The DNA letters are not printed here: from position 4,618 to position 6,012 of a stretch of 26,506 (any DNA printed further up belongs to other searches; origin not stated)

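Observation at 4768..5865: The so-called outer-surface/integrin-binding protein in the chitobiose operon looks like a cytoplasmic DUF871 phospho-sugar hydrolase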

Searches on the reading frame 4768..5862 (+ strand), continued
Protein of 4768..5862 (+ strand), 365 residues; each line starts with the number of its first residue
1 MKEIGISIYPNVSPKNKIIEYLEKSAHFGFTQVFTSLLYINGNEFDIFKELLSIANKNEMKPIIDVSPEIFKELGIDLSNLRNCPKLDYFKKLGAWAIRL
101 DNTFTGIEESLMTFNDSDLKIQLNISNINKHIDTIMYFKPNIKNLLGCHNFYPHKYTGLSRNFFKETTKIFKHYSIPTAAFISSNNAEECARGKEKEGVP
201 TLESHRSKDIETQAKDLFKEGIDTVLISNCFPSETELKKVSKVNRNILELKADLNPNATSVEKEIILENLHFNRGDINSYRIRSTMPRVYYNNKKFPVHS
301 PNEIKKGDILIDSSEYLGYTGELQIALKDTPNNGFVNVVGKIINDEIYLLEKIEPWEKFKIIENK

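Call 30: find_encoding_contigs(protein=P0026, flank=7000, max_places=2)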
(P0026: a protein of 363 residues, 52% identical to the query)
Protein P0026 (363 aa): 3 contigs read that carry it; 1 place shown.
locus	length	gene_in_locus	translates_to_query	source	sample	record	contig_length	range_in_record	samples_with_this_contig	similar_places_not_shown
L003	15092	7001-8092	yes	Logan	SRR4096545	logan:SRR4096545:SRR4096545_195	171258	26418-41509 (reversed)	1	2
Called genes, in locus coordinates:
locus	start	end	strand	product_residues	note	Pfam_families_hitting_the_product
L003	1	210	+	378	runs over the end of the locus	PF04055:Radical_SAM, PF06969:HemN_C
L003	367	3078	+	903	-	PF01978:TrmB, PF00158:Sigma54_activat, PF00004:AAA (weak), PF07724:AAA_2 (faint), PF07728:AAA_5 (weak), PF00874:PRD, PF03610:EIIA-man, PF00874:PRD, +1 more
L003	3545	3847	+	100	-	PF02302:PTS_IIB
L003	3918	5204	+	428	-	PF02378:PTS_EIIC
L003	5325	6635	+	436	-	PF02056:Glyco_hydro_4, PF11975:Glyco_hydro_4C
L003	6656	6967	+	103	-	PF02255:PTS_IIA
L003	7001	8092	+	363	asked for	PF19200:MupG_N, PF05913:MupG_C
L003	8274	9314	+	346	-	PF01628:HrcA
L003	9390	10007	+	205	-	PF01025:GrpE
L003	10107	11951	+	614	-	PF00012:HSP70, PF06723:MreB_Mbl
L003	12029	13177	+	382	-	PF00226:DnaJ, PF01556:DnaJ_C, PF00684:DnaJ_CXXCXGXG, PF15777:Anti-TRAP (faint), PF27439:DnaJ_C_2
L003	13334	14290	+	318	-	PF06325:PrmA, PF05175:MTS, PF01728:FtsJ (weak), PF02475:TRM5-TYW2_MTfase, PF12847:Methyltransf_18, PF13649:Methyltransf_25, PF13847:Methyltransf_31, PF08241:Methyltransf_11, +2 more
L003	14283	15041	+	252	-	PF20260:PUA_4, PF04452:Methyltrans_RNA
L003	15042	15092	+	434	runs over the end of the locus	PF00919:UPF0004, PF04055:Radical_SAM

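Call 31: find_related_loci(query=window:4768-5862:+, collection=genome_contigs, flank=8000)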
Query window:4768-5862:+ (365 aa) in genome_contigs; peptide patterns used: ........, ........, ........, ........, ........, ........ (x = any residue, [..] = any of these).
133 stretches matched a pattern; 12 encode a relative of the query (tblastn E <= 1e-3); 12 distinct loci.
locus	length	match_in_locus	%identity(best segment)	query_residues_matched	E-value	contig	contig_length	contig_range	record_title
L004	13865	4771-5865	99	1-365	0e+0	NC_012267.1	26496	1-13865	Borreliella finlandensis plasmid SV1_cp26, complete sequence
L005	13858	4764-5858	97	1-365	0e+0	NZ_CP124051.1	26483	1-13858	Borreliella lanei strain CA-28-91 plasmid cp26, complete sequence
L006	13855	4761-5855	96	1-365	0e+0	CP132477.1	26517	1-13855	Borreliella californiensis strain CA446 plasmid cp26, complete sequence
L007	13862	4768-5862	96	1-365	0e+0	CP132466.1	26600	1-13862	Borreliella carolinensis strain SCW-22 plasmid cp26, complete sequence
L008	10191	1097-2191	94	1-365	0e+0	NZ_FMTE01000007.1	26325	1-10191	Borreliella japonica strain ATCC 51557, whole genome shotgun sequence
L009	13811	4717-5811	94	1-365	0e+0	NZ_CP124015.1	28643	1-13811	Borreliella turdi strain Ya501 plasmid cp26, complete sequence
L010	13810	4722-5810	94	3-365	0e+0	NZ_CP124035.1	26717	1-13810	Borreliella tanukii strain HK501 plasmid cp26, complete sequence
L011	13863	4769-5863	94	1-365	0e+0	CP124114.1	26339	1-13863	Borreliella americana strain SCW41 plasmid cp26, complete sequence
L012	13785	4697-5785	94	3-365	0e+0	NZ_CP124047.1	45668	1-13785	Borreliella lusitaniae strain PotiB2 plasmid cp26, complete sequence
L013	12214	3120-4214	92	1-365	0e+0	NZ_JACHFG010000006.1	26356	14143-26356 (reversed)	Borreliella yangtzensis strain DSM 24625 Ga0415361_06, whole genome shotgun sequence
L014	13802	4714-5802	92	3-365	0e+0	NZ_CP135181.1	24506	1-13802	Borreliella sinica strain CMN3 plasmid cp26, complete sequence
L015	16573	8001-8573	87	175-365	4e-108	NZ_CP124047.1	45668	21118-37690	Borreliella lusitaniae strain PotiB2 plasmid cp26, complete sequence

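Call 45: find_encoding_contigs(protein=P0116, flank=6000, max_places=1)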
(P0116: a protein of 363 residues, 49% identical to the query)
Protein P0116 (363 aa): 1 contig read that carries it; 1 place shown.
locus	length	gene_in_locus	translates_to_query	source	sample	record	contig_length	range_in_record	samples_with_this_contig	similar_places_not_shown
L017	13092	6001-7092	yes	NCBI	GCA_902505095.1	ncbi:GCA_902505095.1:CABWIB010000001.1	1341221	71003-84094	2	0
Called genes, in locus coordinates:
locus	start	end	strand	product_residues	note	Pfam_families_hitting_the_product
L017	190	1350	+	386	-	PF00871:Acetate_kinase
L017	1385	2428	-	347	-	PF13303:PTS_EIIC_2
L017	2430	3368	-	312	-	PF02558:ApbA, PF03721:UDPG_MGDP_dh_N (weak), PF08546:ApbA_C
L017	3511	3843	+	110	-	PF18936:DUF5684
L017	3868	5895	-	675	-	PF02922:CBM_48, PF00128:Alpha-amylase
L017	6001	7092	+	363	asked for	PF19200:MupG_N, PF05913:MupG_C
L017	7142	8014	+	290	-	PF01925:TauE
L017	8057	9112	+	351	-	PF00465:Fe-ADH, PF13685:Fe-ADH_2, PF25137:ADH_Fe_C (weak)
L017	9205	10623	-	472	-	-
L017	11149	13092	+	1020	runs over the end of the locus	PF00082:Peptidase_S8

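Call 46: find_encoding_contigs(protein=P0065, flank=6000, max_places=1)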
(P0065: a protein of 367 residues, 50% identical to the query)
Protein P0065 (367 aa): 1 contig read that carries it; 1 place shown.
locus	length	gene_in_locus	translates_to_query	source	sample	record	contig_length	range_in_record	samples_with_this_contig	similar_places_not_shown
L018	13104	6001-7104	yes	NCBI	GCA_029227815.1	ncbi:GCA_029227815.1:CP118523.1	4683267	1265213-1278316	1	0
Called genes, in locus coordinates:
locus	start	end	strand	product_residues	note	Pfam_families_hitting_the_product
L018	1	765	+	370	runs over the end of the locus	PF04389:Peptidase_M28, PF01546:Peptidase_M20, PF05343:Peptidase_M42 (weak), PF07687:M20_dimer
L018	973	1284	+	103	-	PF02302:PTS_IIB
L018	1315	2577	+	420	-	PF02378:PTS_EIIC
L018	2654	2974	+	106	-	PF02255:PTS_IIA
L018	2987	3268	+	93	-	-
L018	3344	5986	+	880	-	PF00158:Sigma54_activat, PF01078:Mg_chelatase (weak), PF07724:AAA_2 (weak), PF00004:AAA (weak), PF07728:AAA_5 (weak), PF00874:PRD, PF03610:EIIA-man, PF00874:PRD (weak), +1 more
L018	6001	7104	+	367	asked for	PF19200:MupG_N, PF05913:MupG_C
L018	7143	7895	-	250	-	-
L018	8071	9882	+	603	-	PF00015:MCPsignal, PF00497:SBP_bac_3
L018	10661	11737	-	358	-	PF00180:Iso_dh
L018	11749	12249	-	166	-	PF00694:Aconitase_C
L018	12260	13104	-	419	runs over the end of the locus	PF00330:Aconitase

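Call 47: search_protein_representatives(protein=window:4768-5862:+)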
Query: 365 residues. Proteins with E-value up to 0.001 (for the whole library): 940; up to 1e-10: 634; up to 1e-30: 152. The best 150 are listed.
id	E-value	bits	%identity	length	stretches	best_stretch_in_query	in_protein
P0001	8.7e-230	778.0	95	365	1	1-365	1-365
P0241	4.8e-83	295.4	42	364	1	1-362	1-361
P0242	1.3e-77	277.5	40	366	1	2-361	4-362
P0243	8.8e-75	268.2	39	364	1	4-362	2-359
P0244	4.3e-71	256.1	39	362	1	1-362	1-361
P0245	1.7e-70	254.1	40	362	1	4-363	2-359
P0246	4.1e-70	252.8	39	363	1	2-362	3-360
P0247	3.8e-69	249.6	40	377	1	1-361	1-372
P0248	1.1e-67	244.8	39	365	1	4-363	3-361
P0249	5.4e-67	242.6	40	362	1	4-361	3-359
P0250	3.1e-66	240.1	36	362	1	1-362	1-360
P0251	3.4e-64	233.4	37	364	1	1-363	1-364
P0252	7.0e-64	232.3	36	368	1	1-360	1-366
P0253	1.1e-63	231.7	41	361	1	4-361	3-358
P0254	6.3e-63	229.2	35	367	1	2-362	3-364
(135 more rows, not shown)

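Call 50: predict_structure(alignment_id=A1)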
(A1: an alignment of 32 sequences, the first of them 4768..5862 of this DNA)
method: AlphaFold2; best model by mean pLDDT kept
length: 365 residues; sequences in the alignment: 32
mean_pLDDT: 89.2   pTM: 0.90
mean pLDDT of the five models: 89.2, 88.9, 88.4, 87.5, 87.5
residues with pLDDT >= 90: 233; 70-90: 108; 50-70: 22; < 50: 2
segments of 3 or more residues with pLDDT < 50: none
pLDDT, mean of each block of 10 residues (from residue 1): 93 93 98 91 90 98 90 82 82 94 80 90 80 89 93 67 91 94 84 63 91 97 94 95 97 96 95 79 86 88 95 80 94 93 95 93 93
secondary structure, 60 per line:
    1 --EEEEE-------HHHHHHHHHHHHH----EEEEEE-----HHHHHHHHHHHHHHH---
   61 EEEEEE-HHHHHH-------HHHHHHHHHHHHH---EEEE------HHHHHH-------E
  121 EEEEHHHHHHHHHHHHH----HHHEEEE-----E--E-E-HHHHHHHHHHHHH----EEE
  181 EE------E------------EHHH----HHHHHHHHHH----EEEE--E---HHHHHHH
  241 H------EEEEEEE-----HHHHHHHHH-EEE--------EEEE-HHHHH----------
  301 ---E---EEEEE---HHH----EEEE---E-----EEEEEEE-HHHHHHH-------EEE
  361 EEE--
elements in order: E3-7 H15-27 E32-37 H43-57 E61-66 H68-73 H81-93 E97-100 H107-112 E120-124 H125-137 E145-148 H161-173 E178-182 H210-219 E224-227 H234-241 E248-254 H260-268 E270-272 E281-284 H286-290 E308-312 E323-326 E336-342 H344-350 E358-363

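Call 53: fold_search(model_id=the predicted structure, library=pdb)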
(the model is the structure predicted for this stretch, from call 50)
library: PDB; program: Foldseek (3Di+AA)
matches with E <= 10: 1843; with E <= 0.001: 591
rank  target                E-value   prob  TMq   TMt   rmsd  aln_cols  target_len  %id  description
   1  1x7f                  4.7e-43  1.00  0.87  0.91   2.4       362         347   39  Crystal structure of an uncharacterized B. cereus protein (released 2004-08-24)
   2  2p0o                  4.6e-29  1.00  0.67  0.69   5.4       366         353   25  Crystal structure of a conserved protein from locus EF_2437 in Enterococcus faecalis with an unknown function (released 2007-03-27)
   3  3wf2_C                2.0e-08  1.00  0.37  0.25  21.2       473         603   10  Crystal structure of human beta-galactosidase in complex with NBT-DGJ (released 2014-04-16)
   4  3thc_A                3.5e-08  1.00  0.38  0.25  20.8       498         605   10  Crystal structure of human beta-galactosidase in complex with galactose (released 2011-12-07)
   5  7kdv_A                6.8e-08  1.00  0.41  0.27  21.5       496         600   11  Murine core lysosomal multienzyme complex (LMC) composed of acid beta-galactosidase (GLB1) and protective protein cath (released 2021-03-17)
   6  4e8d_A                6.8e-08  1.00  0.39  0.26  22.6       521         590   11  Crystal structure of streptococcal beta-galactosidase (released 2012-05-30)
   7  6eon                  8.6e-08  1.00  0.39  0.21  21.6       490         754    9  Galactanase BT0290 (released 2017-11-29)
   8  3thc_C                1.2e-07  1.00  0.33  0.23  22.0       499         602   10  Crystal structure of human beta-galactosidase in complex with galactose (released 2011-12-07)
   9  8tbu_G                1.5e-07  1.00  0.42  0.37   6.0       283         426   12  Structure of human erythrocyte pyruvate kinase in complex with an allosteric activator Compound 12 (released 2023-12-27)
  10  8h25_A                1.5e-07  1.00  0.38  0.26  20.9       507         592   10  Lacticaseibacillus casei GH35 beta-galactosidase LBCZ_0230 (released 2023-08-16)
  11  4e8c_A                1.5e-07  1.00  0.38  0.25  21.3       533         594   10  Crystal structure of streptococcal beta-galactosidase in complex with galactose (released 2012-05-30)
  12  3qv7_C                1.8e-07  1.00  0.44  0.41   6.2       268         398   10  Crystal structure of Leishmania mexicana pyruvate kinase(LmPYK)in complex with ponceau S and acid blue 25. (released 2011-06-29)
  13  3d3a                  2.3e-07  1.00  0.39  0.26  22.2       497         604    9  Crystal structure of a beta-galactosidase from Bacteroides thetaiotaomicron (released 2008-05-27)
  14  4e8c_B                2.3e-07  1.00  0.38  0.26  21.4       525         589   10  Crystal structure of streptococcal beta-galactosidase in complex with galactose (released 2012-05-30)
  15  3wf4_A                2.3e-07  1.00  0.33  0.22  22.2       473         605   10  Crystal structure of human beta-galactosidase mutant I51T in complex with 6S-NBI-DGJ (released 2014-04-16)
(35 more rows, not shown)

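Call 56: find_related_loci(query=A1, collection=metagenome_contigs, flank=7000)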
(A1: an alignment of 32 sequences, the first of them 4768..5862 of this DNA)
Query A1 (365 aa) in metagenome_contigs; peptide patterns used: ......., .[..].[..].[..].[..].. (x = any residue, [..] = any of these).
600 stretches matched a pattern (row limit reached: there are more); 481 encode a relative of the query (tblastn E <= 1e-3); the best 80 are kept; 80 distinct loci.
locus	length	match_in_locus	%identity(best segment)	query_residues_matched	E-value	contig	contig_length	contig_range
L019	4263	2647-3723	51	1-363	2e-113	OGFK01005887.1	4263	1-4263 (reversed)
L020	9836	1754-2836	52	1-365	1e-111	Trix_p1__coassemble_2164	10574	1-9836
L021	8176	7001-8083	52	1-365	2e-110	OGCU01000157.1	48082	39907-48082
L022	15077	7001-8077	47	1-361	1e-107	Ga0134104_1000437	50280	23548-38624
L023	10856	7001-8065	49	1-361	3e-107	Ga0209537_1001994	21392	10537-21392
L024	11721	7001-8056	51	1-356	3e-107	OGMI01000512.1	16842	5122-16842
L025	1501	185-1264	49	1-363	3e-115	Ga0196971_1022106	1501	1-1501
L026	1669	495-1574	50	1-363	3e-114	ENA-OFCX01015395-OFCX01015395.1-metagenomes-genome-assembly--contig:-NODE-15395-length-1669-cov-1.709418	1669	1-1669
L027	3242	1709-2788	48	1-363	4e-109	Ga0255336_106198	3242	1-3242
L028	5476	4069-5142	49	1-361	2e-106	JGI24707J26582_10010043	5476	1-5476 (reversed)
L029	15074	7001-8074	49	1-361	2e-106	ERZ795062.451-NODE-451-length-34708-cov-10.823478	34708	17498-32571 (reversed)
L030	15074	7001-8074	48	1-361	6e-106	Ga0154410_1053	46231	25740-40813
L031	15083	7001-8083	52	1-365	9e-106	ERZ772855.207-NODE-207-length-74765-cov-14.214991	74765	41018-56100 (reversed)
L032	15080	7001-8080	49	1-363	5e-105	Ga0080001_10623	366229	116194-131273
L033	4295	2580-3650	48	1-359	1e-105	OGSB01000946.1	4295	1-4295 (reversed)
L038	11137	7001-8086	48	1-365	3e-104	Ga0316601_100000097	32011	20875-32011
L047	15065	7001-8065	48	2-359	1e-102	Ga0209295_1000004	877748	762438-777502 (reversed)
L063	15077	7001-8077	45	1-360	3e-99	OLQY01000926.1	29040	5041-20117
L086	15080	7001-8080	45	1-361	2e-98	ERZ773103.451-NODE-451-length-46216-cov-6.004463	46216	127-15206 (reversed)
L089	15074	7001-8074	45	1-359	6e-98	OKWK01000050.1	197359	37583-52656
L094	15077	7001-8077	44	1-360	1e-97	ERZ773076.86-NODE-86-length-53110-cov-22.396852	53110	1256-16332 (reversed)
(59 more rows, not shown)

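Call 60: search_protein_families(library=pfam, proteins=[L038:5847-6995:+, L038:8114-9019:+, L038:4917-5831:+, L047:9011-10168:+, L047:10191-11087:+, L094:8109-9539:+, L086:4760-5119:+, L063:4067-4801:+, L002:8091-8945:+, L089:2567-3598:+], max_evalue=0.001)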
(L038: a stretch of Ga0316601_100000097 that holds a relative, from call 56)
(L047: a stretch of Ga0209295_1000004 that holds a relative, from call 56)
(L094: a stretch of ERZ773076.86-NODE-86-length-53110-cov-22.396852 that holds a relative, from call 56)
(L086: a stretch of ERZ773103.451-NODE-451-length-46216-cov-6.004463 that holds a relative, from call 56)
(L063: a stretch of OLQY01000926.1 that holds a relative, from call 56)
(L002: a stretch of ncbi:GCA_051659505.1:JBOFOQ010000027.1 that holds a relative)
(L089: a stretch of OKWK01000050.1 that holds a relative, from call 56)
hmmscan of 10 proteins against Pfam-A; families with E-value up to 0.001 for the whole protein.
L038:5847-6995:+ (383 aa): 1 family
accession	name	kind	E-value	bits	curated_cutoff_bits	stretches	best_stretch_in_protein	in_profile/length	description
PF03702.20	AnmK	-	4e-95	319.4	24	1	4-377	2-365/367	Anhydro-N-acetylmuramic acid kinase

L038:8114-9019:+ (302 aa): 5 families
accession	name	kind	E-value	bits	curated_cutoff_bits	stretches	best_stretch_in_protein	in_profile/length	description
PF22645.1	GKRP_SIS_N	-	8.5e-21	74.2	27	1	50-156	1-111/113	Glucokinase regulatory protein N-terminal SIS domain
PF22198.1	GKRP_SIS_2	-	6.5e-10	39.5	27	1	50-111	6-67/191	Glucokinase regulatory protein, second SIS domain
PF13580.11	SIS_2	-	1e-09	38.9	27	1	45-167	15-136/138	SIS domain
PF01380.27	SIS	-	2.1e-08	34.5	25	1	130-212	49-129/131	SIS domain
PF20741.3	GKRP-like_C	-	2.4e-06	28.5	27.7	1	225-268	2-45/100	C-terminal lid domain of glucokinase regulatory protein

L038:4917-5831:+ (305 aa): 2 families
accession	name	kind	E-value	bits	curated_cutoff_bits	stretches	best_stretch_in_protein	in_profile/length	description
PF01869.26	BcrAD_BadFG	-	1.5e-34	120.2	31.5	1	5-297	1-271/271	BadF/BadG/BcrA/BcrD ATPase family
PF00480.26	ROK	-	0.00055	20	22.9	0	5-297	2-291/294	ROK family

L047:9011-10168:+ (386 aa): 1 family
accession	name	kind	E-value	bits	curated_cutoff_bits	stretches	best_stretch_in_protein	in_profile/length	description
PF03702.20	AnmK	-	2.8e-97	326.5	24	1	6-382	3-366/367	Anhydro-N-acetylmuramic acid kinase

L047:10191-11087:+ (299 aa): 5 families
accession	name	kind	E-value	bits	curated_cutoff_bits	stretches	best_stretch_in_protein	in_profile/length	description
PF22645.1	GKRP_SIS_N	-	2.6e-18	66.2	27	1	50-152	4-110/113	Glucokinase regulatory protein N-terminal SIS domain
PF01380.27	SIS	-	3.3e-11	43.6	25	1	129-210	51-130/131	SIS domain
PF22198.1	GKRP_SIS_2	-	6.5e-07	29.7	27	1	48-104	7-63/191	Glucokinase regulatory protein, second SIS domain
PF13580.11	SIS_2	-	5.8e-06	26.8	27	1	48-164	21-136/138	SIS domain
PF20741.3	GKRP-like_C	-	5.9e-05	24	27.7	1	222-257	2-37/100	C-terminal lid domain of glucokinase regulatory protein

L094:8109-9539:+ (477 aa): 1 family
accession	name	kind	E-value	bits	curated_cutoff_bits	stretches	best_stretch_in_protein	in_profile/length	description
PF00232.24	Glyco_hydro_1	-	2.6e-103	346.3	22.6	1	3-470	9-450/453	Glycosyl hydrolase family 1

L086:4760-5119:+ (120 aa): 0 families

L063:4067-4801:+ (245 aa): 6 families
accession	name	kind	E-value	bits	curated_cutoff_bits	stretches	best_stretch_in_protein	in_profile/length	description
PF12146.15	Hydrolase_4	-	1.3e-14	54.5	27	1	22-132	3-113/239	Serine aminopeptidase, S33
PF00561.26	Abhydrolase_1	-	7.5e-13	49.1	25.8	1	25-133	2-103/245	alpha/beta hydrolase fold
PF20408.4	Abhydrolase_11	-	1e-11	45.4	27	1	25-126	4-105/193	Alpha/beta hydrolase domain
PF12697.13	Abhydrolase_6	-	1.2e-07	33.1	26.3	1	29-133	4-99/217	Alpha/beta hydrolase family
PF05057.20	DUF676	-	4.9e-05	23.4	20.3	1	23-120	5-101/217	Putative serine esterase (DUF676)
PF06821.19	Ser_hydrolase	-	0.00047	20.6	22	0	90-222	48-159/172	Serine hydrolase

L002:8091-8945:+ (285 aa): 2 families
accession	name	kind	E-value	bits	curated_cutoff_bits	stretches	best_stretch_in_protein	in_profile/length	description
PF01869.26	BcrAD_BadFG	-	1.5e-26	93.9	31.5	1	4-282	1-269/271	BadF/BadG/BcrA/BcrD ATPase family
PF00480.26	ROK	-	6.8e-06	26.2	22.9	0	3-73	1-68/294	ROK family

L089:2567-3598:+ (344 aa): 2 families
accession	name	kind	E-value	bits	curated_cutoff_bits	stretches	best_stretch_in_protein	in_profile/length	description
PF19200.6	MupG_N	-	7.1e-69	232.4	24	1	2-229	1-236/237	6-phospho-N-acetylmuramidase, N-terminal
PF05913.16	MupG_C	-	6.3e-22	78.4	24.4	1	240-341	8-115/116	6-phospho-N-acetylmuramidase, C-terminal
